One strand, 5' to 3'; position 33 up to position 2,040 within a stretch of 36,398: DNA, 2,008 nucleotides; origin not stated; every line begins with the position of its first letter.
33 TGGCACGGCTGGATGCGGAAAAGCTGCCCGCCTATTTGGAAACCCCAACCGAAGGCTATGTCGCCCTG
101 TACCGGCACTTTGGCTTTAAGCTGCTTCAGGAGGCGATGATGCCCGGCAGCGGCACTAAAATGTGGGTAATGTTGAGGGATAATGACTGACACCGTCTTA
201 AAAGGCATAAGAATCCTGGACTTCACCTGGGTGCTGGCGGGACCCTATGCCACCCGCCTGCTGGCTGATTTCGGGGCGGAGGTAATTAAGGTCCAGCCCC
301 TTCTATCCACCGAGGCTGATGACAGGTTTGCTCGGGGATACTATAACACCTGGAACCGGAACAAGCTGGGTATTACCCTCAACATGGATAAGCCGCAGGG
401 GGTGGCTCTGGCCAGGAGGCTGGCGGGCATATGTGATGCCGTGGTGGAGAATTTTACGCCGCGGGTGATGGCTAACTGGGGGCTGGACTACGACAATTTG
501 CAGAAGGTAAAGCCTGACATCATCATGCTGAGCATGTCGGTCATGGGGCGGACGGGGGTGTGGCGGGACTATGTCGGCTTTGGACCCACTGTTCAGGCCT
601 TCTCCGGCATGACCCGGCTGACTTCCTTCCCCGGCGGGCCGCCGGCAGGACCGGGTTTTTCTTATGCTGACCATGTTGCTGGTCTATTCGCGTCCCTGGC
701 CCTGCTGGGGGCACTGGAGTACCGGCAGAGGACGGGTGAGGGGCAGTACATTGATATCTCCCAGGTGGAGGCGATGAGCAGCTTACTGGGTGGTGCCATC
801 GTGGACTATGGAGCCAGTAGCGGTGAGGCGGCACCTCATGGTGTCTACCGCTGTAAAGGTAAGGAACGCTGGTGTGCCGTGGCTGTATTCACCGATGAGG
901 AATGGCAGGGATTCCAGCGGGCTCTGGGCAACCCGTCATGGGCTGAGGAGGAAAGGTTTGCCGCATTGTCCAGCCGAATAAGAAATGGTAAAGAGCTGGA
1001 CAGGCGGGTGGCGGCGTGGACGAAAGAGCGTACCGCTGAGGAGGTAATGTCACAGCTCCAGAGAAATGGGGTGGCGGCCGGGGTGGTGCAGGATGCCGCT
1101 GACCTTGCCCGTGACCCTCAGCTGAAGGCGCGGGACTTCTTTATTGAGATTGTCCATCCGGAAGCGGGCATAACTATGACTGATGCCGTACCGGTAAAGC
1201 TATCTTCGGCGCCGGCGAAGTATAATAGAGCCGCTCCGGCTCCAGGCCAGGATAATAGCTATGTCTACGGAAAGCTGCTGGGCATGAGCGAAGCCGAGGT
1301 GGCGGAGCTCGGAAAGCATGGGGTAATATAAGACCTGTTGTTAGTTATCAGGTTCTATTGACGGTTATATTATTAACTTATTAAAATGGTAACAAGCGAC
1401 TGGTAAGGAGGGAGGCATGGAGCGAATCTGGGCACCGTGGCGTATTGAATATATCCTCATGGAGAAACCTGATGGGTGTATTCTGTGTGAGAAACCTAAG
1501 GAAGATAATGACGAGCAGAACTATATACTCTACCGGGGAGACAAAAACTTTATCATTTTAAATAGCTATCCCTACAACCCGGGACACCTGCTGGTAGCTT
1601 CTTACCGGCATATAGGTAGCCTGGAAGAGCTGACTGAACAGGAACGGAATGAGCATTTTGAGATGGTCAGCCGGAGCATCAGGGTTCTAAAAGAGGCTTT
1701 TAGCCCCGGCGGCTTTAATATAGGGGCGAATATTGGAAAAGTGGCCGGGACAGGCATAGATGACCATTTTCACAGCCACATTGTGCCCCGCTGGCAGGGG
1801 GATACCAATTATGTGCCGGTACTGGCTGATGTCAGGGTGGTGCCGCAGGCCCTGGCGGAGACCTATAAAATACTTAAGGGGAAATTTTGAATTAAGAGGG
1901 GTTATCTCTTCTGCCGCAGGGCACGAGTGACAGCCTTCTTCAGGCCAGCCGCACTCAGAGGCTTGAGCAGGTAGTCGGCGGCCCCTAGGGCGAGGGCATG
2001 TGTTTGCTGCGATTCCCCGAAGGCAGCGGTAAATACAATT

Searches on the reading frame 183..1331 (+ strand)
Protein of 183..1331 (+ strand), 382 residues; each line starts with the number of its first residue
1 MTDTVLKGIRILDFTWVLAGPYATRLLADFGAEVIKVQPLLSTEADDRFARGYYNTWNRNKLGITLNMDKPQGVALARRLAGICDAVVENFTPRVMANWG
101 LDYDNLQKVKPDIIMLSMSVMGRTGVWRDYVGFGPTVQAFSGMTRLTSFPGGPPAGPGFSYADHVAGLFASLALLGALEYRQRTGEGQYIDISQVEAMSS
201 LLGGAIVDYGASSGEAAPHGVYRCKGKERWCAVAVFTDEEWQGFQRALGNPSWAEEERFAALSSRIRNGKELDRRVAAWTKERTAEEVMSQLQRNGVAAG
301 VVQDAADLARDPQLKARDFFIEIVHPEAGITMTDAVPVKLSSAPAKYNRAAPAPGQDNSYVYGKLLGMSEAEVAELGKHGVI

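Call 17: search_protein_families(library=pfam, proteins=[window:183-1331:+])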
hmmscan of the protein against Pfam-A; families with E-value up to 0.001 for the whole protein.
window:183-1331:+ (382 aa): 1 family
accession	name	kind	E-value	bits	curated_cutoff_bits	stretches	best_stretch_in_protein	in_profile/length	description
PF02515.22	CoA_transf_3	-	1.8e-103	346.9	23.3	1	6-358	1-366/366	CoA-transferase family III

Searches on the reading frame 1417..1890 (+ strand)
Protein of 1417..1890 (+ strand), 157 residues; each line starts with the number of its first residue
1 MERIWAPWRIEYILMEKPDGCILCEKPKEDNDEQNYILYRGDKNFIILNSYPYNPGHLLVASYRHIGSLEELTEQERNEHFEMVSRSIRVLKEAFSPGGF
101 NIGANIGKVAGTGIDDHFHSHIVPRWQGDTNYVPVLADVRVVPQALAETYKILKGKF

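Call 17: search_protein_families(library=pfam, proteins=[window:1417-1890:+])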
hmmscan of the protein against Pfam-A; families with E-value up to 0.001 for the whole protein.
window:1417-1890:+ (157 aa): 2 families
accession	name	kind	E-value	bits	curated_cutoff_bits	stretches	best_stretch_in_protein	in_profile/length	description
PF01230.28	HIT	-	1.3e-13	51.8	21.5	1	35-126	6-96/98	HIT domain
PF11969.13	DcpS_C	-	1.5e-05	25.9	24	1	30-123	9-100/114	Scavenger mRNA decapping enzyme C-term binding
